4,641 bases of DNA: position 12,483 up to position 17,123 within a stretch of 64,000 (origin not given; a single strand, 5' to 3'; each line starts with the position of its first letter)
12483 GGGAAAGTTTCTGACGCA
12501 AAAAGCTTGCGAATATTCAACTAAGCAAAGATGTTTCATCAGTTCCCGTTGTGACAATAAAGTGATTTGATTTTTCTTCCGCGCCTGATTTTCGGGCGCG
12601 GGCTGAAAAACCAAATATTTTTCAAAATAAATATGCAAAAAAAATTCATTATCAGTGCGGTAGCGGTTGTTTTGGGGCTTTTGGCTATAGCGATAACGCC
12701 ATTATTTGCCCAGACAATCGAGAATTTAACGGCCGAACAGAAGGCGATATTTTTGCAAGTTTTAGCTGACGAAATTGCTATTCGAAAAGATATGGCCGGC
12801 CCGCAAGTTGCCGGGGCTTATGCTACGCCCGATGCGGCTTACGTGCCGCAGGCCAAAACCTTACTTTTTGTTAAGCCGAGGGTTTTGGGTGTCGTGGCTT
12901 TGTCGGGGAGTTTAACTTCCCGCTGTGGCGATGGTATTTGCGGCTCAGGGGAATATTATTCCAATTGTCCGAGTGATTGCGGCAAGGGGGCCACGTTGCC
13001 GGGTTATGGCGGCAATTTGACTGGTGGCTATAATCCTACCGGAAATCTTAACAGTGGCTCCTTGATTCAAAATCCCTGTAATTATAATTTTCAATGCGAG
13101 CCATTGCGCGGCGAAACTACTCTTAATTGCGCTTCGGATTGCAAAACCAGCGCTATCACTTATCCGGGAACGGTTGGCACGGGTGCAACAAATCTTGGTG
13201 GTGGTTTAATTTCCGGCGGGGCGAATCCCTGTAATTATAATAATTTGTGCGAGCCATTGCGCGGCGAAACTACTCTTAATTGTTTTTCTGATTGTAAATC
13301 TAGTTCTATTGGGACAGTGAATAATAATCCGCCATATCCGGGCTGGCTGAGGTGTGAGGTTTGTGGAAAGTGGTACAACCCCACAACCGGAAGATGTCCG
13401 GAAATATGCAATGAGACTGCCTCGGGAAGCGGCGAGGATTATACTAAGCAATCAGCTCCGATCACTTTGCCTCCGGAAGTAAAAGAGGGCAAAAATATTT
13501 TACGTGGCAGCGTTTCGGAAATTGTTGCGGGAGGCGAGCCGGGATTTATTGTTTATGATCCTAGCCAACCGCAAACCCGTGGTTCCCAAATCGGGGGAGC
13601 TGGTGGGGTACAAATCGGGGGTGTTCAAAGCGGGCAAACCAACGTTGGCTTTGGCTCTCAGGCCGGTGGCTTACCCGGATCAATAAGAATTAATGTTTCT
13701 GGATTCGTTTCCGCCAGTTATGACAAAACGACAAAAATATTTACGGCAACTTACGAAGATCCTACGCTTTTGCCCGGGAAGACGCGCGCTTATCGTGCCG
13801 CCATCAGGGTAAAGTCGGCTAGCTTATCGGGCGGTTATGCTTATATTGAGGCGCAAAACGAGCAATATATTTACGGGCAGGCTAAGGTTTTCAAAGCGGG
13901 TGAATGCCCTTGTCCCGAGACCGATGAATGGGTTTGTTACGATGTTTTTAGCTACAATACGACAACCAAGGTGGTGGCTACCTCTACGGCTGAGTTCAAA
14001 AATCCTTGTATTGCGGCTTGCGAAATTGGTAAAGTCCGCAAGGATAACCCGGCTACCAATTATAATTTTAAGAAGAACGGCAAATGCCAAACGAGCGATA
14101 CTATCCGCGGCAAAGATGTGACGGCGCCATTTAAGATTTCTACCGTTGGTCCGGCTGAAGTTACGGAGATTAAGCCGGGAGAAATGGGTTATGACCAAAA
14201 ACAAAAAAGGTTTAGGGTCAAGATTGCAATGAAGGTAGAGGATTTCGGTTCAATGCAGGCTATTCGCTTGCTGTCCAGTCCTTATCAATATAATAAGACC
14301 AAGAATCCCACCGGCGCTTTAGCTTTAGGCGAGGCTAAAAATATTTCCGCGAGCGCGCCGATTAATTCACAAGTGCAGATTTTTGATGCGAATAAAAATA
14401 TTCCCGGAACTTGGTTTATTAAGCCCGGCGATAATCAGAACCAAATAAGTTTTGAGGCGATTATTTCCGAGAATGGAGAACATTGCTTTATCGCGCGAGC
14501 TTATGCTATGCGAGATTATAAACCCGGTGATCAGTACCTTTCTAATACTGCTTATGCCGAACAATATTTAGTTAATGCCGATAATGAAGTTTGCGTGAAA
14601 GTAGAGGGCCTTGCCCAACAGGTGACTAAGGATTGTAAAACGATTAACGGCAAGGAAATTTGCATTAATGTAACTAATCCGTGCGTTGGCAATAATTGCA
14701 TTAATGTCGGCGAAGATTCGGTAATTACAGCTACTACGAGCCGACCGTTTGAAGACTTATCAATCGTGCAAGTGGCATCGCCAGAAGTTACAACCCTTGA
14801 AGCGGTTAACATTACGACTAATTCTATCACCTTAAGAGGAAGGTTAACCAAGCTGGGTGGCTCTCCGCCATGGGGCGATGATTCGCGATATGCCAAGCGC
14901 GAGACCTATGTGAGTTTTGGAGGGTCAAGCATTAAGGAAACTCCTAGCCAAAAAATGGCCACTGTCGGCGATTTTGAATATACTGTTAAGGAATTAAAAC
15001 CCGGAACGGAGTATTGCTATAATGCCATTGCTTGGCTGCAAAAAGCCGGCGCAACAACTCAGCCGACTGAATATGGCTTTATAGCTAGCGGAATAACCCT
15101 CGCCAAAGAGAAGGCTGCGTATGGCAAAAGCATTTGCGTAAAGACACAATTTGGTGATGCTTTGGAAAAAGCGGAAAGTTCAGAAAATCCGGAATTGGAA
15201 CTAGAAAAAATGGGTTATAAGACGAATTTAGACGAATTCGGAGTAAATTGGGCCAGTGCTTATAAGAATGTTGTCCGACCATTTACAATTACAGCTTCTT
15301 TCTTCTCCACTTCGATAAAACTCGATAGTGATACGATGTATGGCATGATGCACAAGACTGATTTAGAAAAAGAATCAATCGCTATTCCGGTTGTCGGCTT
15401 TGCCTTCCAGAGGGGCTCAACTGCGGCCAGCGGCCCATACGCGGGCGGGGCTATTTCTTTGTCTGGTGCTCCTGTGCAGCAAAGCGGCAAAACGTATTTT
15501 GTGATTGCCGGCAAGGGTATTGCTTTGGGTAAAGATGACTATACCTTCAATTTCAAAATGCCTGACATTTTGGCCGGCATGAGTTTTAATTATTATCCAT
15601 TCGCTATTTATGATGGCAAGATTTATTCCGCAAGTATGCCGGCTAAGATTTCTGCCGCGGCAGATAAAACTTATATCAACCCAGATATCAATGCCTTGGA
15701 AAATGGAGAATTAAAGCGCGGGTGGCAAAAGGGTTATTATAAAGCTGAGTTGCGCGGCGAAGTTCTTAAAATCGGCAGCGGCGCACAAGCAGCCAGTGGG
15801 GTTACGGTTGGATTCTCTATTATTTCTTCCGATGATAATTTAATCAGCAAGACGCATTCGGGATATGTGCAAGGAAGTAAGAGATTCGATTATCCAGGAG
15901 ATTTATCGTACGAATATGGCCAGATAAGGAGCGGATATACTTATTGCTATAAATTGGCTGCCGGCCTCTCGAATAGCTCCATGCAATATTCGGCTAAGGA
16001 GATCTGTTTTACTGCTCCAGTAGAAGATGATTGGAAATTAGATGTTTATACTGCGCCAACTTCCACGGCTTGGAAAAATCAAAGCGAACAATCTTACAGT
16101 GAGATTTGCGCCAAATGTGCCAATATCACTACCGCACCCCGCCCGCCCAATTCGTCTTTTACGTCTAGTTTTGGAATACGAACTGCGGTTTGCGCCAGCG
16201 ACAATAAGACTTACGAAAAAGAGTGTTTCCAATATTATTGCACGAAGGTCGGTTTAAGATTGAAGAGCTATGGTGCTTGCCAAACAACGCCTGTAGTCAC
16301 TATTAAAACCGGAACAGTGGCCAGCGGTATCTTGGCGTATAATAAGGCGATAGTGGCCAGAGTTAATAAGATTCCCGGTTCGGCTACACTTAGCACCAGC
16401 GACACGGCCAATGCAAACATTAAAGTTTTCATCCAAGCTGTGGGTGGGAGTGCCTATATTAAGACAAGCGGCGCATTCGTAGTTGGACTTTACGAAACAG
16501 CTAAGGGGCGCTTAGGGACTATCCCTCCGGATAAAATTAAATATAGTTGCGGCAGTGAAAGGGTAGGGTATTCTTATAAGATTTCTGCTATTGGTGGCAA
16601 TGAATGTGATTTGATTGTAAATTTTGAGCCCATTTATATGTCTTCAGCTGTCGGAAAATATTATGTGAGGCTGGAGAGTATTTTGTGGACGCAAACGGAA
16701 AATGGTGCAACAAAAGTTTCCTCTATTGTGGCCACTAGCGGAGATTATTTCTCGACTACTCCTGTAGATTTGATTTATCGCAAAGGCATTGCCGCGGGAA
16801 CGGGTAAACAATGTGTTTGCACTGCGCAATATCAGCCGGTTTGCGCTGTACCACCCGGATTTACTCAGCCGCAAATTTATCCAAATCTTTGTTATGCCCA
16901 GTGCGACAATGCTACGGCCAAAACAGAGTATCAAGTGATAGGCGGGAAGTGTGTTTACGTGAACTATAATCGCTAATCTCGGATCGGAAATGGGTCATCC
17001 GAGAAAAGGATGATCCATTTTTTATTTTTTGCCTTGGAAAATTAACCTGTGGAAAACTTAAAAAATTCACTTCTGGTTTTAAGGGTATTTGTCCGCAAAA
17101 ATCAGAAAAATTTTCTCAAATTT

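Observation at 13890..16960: Kazal-type serine-protease-inhibitor-like domains embedded in a giant bacterial surface protein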

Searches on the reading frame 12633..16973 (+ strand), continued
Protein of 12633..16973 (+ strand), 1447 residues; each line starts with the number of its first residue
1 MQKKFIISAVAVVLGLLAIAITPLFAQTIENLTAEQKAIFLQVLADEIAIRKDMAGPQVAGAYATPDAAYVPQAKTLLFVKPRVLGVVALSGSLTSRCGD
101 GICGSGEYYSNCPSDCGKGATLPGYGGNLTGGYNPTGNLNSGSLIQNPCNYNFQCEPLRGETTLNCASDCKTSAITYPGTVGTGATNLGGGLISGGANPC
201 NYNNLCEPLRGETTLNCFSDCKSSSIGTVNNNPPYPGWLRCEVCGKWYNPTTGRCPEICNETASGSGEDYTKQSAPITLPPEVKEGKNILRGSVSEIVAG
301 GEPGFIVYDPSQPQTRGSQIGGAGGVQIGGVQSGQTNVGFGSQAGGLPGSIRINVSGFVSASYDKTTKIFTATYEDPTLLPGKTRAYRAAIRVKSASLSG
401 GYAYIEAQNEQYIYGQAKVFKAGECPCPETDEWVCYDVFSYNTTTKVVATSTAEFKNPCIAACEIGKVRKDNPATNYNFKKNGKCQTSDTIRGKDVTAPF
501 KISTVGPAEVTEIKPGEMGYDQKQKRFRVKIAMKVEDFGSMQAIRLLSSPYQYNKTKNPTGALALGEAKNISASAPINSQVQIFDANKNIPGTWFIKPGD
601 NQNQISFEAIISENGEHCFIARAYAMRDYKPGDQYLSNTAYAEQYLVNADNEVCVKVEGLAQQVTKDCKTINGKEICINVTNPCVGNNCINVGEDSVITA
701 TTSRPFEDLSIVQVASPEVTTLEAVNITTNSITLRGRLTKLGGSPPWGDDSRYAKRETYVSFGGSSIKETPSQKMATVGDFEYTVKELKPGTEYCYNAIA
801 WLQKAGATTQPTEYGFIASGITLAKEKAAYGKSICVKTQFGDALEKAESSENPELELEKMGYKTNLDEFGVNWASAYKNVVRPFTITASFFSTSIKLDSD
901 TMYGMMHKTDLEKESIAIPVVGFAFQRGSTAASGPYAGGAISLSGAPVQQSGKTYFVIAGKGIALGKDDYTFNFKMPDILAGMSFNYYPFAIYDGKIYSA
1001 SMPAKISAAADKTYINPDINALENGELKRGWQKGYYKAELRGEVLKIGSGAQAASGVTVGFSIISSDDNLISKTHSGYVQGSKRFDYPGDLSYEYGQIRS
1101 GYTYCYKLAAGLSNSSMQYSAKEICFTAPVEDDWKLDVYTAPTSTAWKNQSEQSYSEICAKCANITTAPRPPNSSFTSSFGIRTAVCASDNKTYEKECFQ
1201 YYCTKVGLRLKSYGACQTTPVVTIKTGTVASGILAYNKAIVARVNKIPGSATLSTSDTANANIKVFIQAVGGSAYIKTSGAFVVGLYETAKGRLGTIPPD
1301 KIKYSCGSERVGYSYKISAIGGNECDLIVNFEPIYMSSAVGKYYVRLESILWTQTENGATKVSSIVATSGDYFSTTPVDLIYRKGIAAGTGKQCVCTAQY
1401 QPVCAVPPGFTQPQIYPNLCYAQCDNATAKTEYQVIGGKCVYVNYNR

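Call 64: search_protein_families(library=pfam, proteins=[P0006, P0010, P0016, P0029, P0018], max_evalue=0.01)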
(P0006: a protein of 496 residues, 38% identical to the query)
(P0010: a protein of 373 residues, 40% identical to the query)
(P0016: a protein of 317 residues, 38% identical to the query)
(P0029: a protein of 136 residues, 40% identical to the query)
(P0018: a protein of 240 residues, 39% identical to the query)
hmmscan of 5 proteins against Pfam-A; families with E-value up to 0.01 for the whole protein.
P0006 (496 aa): 3 families
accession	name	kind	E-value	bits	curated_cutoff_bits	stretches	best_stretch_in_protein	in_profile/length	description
PF16656.11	Pur_ac_phosph_N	-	2.4e-09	38.1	30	1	94-135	54-93/93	Purple acid Phosphatase, N-terminal domain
PF00041.27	fn3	-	1.9e-07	31.6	25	0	79-124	36-72/84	Fibronectin type III domain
PF16655.11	PhoD_N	-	0.0068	17.4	30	0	103-120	61-78/90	PhoD-like phosphatase, N-terminal domain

P0010 (373 aa): 6 families
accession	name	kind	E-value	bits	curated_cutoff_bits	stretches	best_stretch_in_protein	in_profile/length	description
PF16656.11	Pur_ac_phosph_N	-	3e-12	47.4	30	3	271-318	48-93/93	Purple acid Phosphatase, N-terminal domain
PF00041.27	fn3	-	6.2e-09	36.4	25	0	166-209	31-72/84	Fibronectin type III domain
PF16655.11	PhoD_N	-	8.1e-09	36.3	30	0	140-209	9-82/90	PhoD-like phosphatase, N-terminal domain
PF24169.1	Fn3-I_PB4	-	5e-05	24.1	27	0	76-108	33-65/88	Straight fiber protein PB4 first Fn3-like domain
PF10179.15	NDNF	-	0.001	19.5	27.3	0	178-202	81-105/127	Neuron-derived neurotrophic factor, first Fn(III) domain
PF16893.11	fn3_2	-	0.0014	19.1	27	0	82-111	44-73/89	Fibronectin type III domain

P0016 (317 aa): 2 families
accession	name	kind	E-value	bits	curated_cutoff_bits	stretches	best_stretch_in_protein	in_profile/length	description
PF16656.11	Pur_ac_phosph_N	-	1.4e-10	42.1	30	0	180-217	54-91/93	Purple acid Phosphatase, N-terminal domain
PF00041.27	fn3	-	0.00023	21.8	25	0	88-121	43-75/84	Fibronectin type III domain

P0029 (136 aa): 2 families
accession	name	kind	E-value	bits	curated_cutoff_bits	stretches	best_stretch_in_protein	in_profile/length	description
PF16656.11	Pur_ac_phosph_N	-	1.8e-05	25.6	30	1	51-114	25-93/93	Purple acid Phosphatase, N-terminal domain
PF00041.27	fn3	-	0.0093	16.6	25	0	25-102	5-71/84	Fibronectin type III domain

P0018 (240 aa): 3 families
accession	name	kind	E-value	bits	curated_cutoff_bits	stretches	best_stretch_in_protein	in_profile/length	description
PF25059.1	FN3_DSCAM-DSCAML_C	-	2.2e-05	25.1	39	1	169-231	25-82/89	DSCAM/DSCAML C-terminal Fn3-like domain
PF07127.16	Nodulin_late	-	0.00083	20.1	30.4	1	18-66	10-54/54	Late nodulin domain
PF00041.27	fn3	-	0.00084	19.9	25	1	170-219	35-75/84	Fibronectin type III domain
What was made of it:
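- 14751..15032 (+): FN3-like beta-sandwich domain (aa 707-800), part of the ~905-aa spacer block that the short ortholog lacks. Sampled relatives carry Pfam fn3 / Pur_ac_phosph_N (call 64).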

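Call 82: search_solved_structures(query=P0001, max_evalue=10)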
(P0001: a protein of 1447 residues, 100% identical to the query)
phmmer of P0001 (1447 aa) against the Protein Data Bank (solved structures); distinct sequences matched with E-value up to 10: 1.
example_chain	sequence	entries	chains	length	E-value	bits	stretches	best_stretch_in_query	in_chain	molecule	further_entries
1y1c_A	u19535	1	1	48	0.21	12.3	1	1393-1440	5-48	Elastase inhibitor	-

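Call 83: search_solved_structures(query=P0003, max_evalue=10)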
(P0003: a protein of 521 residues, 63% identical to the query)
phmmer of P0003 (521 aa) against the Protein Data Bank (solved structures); distinct sequences matched with E-value up to 10: 3.
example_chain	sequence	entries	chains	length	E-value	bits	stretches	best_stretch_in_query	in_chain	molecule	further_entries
1y1c_A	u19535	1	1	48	0.00038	22.8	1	464-514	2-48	Elastase inhibitor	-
10op_G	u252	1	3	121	0.42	12.8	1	79-133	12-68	545S Heavy Chain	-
1y1b_A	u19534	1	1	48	1.1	11.4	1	464-510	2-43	Elastase inhibitor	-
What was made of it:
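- On Kazal-type inhibitor domain (MEROPS I1; Pfam PF00050/PF07648): module K3: The full-length ortholog gives E=3.8e-4 (call 83).
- Checked: The full-length ortholog P0003 gives E=3.8e-4, and full-length P0001 has 1y1c as its only PDB hit (E=0.21) (calls 82, 83).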

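Call 84: list_cluster_members(proteins=[P0001, P0003, P0041])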
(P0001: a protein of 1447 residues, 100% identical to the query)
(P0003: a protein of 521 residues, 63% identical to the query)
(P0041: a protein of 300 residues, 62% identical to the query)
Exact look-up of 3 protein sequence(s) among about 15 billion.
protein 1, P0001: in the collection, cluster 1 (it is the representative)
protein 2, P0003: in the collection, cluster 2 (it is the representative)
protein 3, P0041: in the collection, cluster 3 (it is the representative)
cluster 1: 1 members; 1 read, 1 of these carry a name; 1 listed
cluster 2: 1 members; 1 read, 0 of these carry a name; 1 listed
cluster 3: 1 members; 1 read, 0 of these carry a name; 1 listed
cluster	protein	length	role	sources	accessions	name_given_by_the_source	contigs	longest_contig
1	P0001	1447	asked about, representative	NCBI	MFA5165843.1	MAG: hypothetical protein WC449_00880 [Candidatus Paceibacterota bacterium]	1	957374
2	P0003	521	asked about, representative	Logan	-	-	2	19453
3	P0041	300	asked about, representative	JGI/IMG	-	-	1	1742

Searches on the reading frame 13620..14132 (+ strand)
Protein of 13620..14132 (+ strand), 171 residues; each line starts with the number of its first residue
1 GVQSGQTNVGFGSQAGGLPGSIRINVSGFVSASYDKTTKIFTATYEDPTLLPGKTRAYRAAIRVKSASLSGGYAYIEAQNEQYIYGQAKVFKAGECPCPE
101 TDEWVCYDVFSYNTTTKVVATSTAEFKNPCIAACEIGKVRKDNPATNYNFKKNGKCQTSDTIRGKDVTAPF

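Call 53: find_related_loci(query=A6, collection=metagenome_contigs, flank=6000)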
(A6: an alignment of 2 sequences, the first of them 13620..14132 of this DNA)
Query A6 (171 aa) in metagenome_contigs; peptide patterns used: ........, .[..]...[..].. (x = any residue, [..] = any of these).
248 stretches matched a pattern; 1 encode a relative of the query (tblastn E <= 1e-3); 1 distinct loci.
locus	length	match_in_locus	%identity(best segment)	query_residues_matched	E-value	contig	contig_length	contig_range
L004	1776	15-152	43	2-44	1e-6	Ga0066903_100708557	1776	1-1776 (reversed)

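Call 55: predict_structure(alignment_id=A6)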
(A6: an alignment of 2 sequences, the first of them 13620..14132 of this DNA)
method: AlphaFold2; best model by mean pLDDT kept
length: 171 residues; sequences in the alignment: 2
mean_pLDDT: 49.1   pTM: 0.36
mean pLDDT of the five models: 49.1, 49.1, 41.7, 41.7, 41.5
residues with pLDDT >= 90: 0; 70-90: 19; 50-70: 57; < 50: 95
segments of 3 or more residues with pLDDT < 50: 1-34, 42-61, 68-75, 77-94, 159-171
pLDDT, mean of each block of 10 residues (from residue 1): 27 29 34 50 46 40 49 45 34 53 71 64 71 70 66 56 33 29
secondary structure, 60 per line:
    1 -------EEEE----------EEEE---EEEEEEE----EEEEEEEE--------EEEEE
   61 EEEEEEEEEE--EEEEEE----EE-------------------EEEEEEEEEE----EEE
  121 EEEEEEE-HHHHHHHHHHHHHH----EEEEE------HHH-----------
elements in order: E8-11 E22-25 E29-35 E40-47 E56-70 E73-78 E104-113 E118-127 H129-142 E147-151
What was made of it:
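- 13905..14087 (+): K1: a six-Cys module, C-x-C-x7-C-x23-C-x3-C-x21-C, with an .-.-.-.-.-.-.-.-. motif. It is a possible, very divergent Kazal-like module with a 13-residue longer hairpin. Homology is not demonstrated. AlphaFold2 gives pLDDT 53-71 with the order hairpin (433-442, 447-456), helix (458-471, holding C4 and C5), strand (476-480) (call 55).
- On Kazal-type inhibitor domain: module K1: AlphaFold2 gives a hairpin-helix-strand order with pLDDT 53-71 (call 55).
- Tried and rejected: The K1 model reached 49.1 overall (call 55).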

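Call 57: fold_search(model_id=the predicted structure, library=pdb)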
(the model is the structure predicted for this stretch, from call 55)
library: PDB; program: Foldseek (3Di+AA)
matches with E <= 10: 526; with E <= 0.001: 0
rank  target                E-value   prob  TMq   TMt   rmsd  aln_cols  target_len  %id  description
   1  6vrw_A                3.2e-01  0.20  0.19  0.09  16.8       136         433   15  Cryo-EM structure of stabilized HIV-1 Env trimer CAP256.wk34.c80 SOSIP.RnS2 (released 2020-03-11)
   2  4v8p_AX               3.5e-01  0.28  0.24  0.22  17.1       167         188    8  T.thermophila 60S ribosomal subunit in complex with initiation factor 6. (released 2014-07-09)
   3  2zvw_A                3.5e-01  0.06  0.11  0.09  16.5       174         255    8  Crystal structure of Proliferating cell nuclear antigen 2 and Short peptide from human P21 (released 2009-06-02)
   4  3hty_A                3.9e-01  0.44  0.23  0.36  12.7        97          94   13  Crystal structure of a lipocalin-like protein (BT_0869) from Bacteroides thetaiotaomicron VPI-5482 at 1.95 A resolutio (released 2009-07-07)
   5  4dur_A                4.2e-01  0.09  0.16  0.05  16.9       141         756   10  The X-ray Crystal Structure of Full-Length type II Human Plasminogen (released 2012-03-28)
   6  1bui_B                4.6e-01  0.10  0.17  0.13  14.0       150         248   10  Structure of the ternary microplasmin-staphylokinase-microplasmin complex: a proteinase-cofactor-substrate complex in  (released 1999-09-02)
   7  7ly9_D                5.4e-01  0.15  0.18  0.08  17.5       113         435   18  Cryo-EM structure of 2909 Fab in complex with 3BNC117 Fab and CAP256.wk34.c80 SOSIP.RnS2 N160K HIV-1 Env trimer (released 2021-08-18)
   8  5ugd                  6.1e-01  0.10  0.15  0.11  13.2        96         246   14  Protease Inhibitor (released 2017-05-31)
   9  7ths_A                6.4e-01  0.12  0.17  0.13  12.9       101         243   12  Macrocyclic plasmin inhibitor (released 2023-01-18)
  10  9k1t_A                6.4e-01  0.11  0.19  0.16  14.0       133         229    8  Crystal structure of mouse granzyme A (released 2026-02-18)
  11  5udf_C                6.8e-01  0.06  0.14  0.13  18.6       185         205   10  Structure of the N-terminal domain of lipoprotein-releasing system transmembrane protein LolE from Acinetobacter bauma (released 2017-01-18)
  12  6bza_C                7.9e-01  0.12  0.15  0.06  14.3       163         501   10  Crystal structure of halogenase PltM in complex with phloroglucinol and FAD (released 2019-03-20)
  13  9ksn_A                7.9e-01  0.04  0.13  0.08  16.0       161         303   12  Crystal structure of meso-diaminopimelate dehydrogenase from Bacillus thermozeamaize mutant M9 complexed with NADP+ (released 2025-05-21)
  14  4i79_B                8.4e-01  0.09  0.15  0.09  18.4       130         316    8  Crystal structure of human NUP43 (released 2013-02-27)
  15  7xgb_D                8.4e-01  0.07  0.15  0.05  22.2       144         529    8  Crystal structure of the ctcP from Streptomyces aureofaciens (released 2022-07-20)
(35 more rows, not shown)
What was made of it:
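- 13905..14087 (+): Foldseek found nothing (call 57).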
